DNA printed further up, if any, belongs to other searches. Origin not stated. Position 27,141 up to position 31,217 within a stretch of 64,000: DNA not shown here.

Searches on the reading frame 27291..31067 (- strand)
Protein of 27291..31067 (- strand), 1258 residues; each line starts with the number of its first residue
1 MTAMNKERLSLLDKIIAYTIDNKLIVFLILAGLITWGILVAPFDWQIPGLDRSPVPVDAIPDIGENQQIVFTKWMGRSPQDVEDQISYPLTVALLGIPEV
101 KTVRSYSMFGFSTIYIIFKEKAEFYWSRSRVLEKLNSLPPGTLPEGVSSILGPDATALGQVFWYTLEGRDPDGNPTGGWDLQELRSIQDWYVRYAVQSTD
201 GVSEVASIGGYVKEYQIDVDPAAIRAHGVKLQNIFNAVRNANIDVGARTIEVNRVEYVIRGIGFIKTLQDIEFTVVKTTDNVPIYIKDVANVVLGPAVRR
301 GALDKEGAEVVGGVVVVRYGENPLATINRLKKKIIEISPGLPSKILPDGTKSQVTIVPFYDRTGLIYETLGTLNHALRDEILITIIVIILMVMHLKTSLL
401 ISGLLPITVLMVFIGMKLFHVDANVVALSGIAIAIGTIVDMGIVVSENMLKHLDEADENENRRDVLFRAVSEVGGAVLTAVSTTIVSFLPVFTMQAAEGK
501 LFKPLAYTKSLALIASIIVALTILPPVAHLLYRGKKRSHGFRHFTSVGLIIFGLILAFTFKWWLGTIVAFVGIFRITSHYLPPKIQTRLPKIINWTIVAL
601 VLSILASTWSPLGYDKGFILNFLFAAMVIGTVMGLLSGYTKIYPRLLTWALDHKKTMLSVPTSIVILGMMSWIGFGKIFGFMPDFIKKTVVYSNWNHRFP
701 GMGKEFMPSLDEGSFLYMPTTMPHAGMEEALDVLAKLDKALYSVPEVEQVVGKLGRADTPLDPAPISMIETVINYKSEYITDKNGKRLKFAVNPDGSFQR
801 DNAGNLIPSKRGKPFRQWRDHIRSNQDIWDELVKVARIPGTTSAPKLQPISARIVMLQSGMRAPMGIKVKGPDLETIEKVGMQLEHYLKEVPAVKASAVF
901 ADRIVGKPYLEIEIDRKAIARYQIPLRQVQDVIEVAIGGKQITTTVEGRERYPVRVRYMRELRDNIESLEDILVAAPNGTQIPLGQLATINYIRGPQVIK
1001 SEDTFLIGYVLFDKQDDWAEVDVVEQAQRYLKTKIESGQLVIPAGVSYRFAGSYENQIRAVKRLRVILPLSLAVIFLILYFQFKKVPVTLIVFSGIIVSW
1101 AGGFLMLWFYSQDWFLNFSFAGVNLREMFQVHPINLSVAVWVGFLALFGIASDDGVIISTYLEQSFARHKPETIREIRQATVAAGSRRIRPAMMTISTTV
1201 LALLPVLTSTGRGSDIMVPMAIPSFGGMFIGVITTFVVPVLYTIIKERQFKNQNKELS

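Call 36: search_protein_families(library=pfam, proteins=[window:27291-31067:-], max_evalue=0.00001)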
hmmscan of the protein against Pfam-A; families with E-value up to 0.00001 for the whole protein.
window:27291-31067:- (1258 aa): 1 family
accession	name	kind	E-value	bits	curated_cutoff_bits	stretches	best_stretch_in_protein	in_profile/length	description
PF00873.25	ACR_tran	-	2.7e-164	548.9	28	2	54-546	29-507/1021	AcrB/AcrD/AcrF family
